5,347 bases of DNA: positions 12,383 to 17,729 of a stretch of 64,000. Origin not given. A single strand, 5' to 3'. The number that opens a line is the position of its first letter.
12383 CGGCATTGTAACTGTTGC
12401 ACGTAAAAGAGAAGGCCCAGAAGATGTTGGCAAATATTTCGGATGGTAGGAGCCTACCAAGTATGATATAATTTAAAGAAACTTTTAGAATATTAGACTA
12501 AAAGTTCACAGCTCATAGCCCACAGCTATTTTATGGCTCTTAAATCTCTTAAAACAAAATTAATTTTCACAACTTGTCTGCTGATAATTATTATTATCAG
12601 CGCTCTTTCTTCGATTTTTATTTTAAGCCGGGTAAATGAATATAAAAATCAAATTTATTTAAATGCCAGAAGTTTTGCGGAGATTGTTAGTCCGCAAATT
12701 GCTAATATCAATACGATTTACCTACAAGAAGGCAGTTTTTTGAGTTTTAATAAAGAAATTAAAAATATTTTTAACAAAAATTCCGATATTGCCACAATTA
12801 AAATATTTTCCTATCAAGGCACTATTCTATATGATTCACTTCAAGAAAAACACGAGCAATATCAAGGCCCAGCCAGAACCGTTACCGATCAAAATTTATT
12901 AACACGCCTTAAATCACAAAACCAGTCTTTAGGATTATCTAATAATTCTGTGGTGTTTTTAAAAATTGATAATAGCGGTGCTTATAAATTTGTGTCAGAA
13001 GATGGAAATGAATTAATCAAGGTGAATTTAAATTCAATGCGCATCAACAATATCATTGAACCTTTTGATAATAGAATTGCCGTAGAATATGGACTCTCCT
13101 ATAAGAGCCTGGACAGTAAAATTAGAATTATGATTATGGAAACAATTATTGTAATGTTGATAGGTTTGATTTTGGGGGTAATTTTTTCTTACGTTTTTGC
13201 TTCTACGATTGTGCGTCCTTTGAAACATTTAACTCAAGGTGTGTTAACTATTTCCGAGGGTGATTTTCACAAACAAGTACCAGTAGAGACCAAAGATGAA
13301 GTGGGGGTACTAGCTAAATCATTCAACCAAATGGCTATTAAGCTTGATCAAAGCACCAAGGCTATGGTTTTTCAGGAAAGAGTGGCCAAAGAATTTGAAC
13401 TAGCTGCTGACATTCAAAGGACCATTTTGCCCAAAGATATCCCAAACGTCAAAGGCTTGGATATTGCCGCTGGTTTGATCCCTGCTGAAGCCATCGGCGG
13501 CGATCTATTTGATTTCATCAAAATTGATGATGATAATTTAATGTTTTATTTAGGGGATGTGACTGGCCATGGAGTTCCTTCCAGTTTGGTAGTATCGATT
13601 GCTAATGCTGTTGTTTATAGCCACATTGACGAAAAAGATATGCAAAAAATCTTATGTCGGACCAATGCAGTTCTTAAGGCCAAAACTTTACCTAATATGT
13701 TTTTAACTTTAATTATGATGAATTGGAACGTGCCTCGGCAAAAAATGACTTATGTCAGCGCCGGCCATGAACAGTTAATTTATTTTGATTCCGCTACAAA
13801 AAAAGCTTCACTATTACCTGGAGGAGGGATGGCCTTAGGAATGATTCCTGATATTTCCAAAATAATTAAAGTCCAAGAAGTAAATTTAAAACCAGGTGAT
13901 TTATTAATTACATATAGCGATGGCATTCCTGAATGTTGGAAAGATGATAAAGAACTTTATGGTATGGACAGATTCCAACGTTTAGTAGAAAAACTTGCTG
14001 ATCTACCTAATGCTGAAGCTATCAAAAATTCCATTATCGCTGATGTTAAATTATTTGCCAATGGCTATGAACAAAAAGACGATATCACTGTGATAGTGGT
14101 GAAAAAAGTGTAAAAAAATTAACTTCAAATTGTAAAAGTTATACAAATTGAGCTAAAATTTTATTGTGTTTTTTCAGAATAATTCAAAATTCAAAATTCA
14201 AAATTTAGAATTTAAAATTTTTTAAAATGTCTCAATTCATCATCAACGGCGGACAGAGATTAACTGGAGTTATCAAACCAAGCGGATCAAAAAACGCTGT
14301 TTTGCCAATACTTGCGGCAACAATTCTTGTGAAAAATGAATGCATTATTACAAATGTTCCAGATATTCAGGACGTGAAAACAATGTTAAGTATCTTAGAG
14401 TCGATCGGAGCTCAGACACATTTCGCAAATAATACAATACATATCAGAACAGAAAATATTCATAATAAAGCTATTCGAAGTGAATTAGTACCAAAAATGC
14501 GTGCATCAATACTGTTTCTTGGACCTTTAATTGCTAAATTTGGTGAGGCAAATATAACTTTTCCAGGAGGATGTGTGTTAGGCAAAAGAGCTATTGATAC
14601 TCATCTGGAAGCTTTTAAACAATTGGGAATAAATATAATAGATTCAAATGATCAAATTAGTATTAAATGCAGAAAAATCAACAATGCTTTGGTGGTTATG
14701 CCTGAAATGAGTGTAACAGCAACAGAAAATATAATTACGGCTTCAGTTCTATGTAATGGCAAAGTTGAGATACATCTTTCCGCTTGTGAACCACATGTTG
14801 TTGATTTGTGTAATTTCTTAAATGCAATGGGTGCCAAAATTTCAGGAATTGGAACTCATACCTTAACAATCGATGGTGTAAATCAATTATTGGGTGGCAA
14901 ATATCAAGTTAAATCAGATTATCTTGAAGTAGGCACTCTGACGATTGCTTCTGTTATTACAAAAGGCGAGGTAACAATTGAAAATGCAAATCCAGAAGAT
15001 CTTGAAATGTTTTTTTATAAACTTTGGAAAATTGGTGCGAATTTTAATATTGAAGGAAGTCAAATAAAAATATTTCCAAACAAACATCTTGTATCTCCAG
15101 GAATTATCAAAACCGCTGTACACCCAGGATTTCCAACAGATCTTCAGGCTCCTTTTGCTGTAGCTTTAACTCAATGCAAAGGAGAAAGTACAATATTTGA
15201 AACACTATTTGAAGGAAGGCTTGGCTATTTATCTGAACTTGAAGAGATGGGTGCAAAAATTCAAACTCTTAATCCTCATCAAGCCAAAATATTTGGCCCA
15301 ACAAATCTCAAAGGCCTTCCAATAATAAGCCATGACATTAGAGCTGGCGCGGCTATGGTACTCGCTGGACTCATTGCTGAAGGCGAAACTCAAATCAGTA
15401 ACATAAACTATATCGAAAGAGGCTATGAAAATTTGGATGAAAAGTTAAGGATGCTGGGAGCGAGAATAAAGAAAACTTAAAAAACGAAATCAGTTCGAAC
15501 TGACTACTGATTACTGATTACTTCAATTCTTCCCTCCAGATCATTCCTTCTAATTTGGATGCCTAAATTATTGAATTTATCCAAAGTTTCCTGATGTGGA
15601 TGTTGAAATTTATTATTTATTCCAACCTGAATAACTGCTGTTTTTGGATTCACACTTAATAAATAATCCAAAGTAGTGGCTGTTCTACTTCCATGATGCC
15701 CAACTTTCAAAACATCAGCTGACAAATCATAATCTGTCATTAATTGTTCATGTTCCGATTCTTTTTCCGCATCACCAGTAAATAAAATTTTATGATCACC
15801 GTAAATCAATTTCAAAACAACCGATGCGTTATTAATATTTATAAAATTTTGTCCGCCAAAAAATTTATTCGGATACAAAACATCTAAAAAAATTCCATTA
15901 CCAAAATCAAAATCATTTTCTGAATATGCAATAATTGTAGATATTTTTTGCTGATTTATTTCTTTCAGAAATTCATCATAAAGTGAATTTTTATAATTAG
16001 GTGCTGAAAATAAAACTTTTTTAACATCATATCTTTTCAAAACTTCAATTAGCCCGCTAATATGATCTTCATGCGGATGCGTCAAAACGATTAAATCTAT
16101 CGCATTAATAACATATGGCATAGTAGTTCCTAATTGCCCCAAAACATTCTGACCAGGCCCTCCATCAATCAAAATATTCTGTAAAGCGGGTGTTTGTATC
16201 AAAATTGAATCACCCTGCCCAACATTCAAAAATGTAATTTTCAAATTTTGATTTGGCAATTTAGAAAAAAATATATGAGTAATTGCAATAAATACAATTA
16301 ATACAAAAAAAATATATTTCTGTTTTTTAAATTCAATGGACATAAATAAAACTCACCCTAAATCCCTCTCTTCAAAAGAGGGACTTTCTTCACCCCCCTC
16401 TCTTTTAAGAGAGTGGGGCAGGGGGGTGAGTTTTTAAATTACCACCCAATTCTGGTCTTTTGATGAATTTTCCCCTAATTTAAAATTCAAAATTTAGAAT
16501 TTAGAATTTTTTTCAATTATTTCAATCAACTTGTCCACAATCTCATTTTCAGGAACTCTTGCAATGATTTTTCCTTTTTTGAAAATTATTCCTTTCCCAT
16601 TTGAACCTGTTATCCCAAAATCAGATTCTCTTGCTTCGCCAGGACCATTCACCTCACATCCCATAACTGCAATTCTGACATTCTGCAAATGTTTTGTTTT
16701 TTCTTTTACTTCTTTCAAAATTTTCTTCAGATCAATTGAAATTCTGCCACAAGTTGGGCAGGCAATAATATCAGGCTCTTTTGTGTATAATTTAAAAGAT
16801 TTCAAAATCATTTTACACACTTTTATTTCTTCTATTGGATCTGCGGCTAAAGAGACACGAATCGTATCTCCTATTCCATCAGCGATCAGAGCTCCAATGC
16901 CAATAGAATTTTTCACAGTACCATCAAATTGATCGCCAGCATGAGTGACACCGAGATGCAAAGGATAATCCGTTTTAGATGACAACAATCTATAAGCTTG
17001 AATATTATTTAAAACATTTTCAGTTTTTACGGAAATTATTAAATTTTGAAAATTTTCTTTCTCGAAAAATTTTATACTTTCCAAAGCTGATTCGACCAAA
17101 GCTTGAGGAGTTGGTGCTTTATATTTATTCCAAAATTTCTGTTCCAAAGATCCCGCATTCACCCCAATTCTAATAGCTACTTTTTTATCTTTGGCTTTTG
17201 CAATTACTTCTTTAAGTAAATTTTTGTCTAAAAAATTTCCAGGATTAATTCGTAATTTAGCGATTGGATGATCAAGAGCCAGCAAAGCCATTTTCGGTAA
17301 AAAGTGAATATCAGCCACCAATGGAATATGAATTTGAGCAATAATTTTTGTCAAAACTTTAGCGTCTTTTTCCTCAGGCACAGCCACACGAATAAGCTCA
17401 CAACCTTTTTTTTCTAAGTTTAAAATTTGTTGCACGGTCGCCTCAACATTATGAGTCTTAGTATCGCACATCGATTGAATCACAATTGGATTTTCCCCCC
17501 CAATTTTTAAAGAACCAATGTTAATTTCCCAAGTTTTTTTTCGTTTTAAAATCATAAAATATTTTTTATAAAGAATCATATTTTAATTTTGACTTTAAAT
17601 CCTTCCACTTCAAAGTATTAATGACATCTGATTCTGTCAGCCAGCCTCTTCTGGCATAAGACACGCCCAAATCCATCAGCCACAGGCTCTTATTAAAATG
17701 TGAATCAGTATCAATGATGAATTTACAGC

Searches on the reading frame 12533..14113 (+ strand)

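Call 71: search_protein_families(library=pfam, proteins=[window:12533-14113:+], max_evalue=0.00001)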
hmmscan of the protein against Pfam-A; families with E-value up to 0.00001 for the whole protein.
window:12533-14113:+ (526 aa): 2 families
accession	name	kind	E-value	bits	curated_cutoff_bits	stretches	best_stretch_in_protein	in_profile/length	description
PF07228.17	SpoIIE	-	8.1e-39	134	25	1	332-524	1-190/192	Stage II sporulation protein E (SpoIIE)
PF00672.30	HAMP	-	4.9e-15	56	25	1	222-271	2-51/53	HAMP domain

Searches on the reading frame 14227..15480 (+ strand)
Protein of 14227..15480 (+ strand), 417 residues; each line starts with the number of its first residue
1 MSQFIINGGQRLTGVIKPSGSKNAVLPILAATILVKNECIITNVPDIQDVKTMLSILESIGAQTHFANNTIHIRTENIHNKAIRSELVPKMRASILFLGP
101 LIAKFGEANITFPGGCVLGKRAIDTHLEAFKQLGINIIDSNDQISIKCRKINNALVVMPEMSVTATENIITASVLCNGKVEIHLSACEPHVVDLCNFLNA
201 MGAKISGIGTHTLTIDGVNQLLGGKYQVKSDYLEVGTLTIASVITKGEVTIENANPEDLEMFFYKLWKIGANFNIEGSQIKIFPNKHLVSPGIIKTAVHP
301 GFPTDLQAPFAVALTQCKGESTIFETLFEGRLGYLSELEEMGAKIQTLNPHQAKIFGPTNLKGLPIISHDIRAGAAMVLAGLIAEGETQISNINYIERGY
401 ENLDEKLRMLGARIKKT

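Call 71: search_protein_families(library=pfam, proteins=[window:14227-15480:+], max_evalue=0.00001)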
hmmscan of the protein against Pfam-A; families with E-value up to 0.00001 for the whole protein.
window:14227-15480:+ (417 aa): 1 family
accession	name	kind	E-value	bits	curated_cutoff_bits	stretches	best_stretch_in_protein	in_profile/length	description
PF00275.25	EPSP_synthase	-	3.9e-82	276.7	22.8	1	7-407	2-417/417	EPSP synthase (3-phosphoshikimate 1-carboxyvinyltransferase)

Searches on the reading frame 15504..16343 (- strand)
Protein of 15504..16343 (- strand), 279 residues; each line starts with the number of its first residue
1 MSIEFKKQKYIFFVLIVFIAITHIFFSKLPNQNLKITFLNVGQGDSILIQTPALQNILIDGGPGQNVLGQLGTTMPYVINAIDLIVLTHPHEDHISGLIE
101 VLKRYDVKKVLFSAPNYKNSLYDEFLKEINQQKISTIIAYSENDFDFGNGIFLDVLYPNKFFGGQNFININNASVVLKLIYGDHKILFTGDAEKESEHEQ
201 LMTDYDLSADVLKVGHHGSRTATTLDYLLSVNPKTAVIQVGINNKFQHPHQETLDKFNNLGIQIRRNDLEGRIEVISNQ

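Call 71: search_protein_families(library=pfam, proteins=[window:15504-16343:-], max_evalue=0.00001)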
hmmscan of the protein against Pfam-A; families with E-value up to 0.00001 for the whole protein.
window:15504-16343:- (279 aa): 2 families
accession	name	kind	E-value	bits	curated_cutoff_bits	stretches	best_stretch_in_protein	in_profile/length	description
PF00753.33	Lactamase_B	-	8.2e-17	62.2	22.7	1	40-239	2-193/196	Metallo-beta-lactamase superfamily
PF12706.13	Lactamase_B_2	-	3.3e-09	37.1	27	1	56-207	2-159/200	Beta-lactamase superfamily domain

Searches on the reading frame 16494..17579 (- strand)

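Call 71: search_protein_families(library=pfam, proteins=[window:16494-17579:-], max_evalue=0.00001)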
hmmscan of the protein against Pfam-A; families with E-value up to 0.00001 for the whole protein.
window:16494-17579:- (361 aa): 1 family
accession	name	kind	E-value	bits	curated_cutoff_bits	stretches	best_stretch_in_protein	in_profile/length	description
PF04551.19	GcpE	-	6.6e-142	473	32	1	17-357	2-343/343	GcpE protein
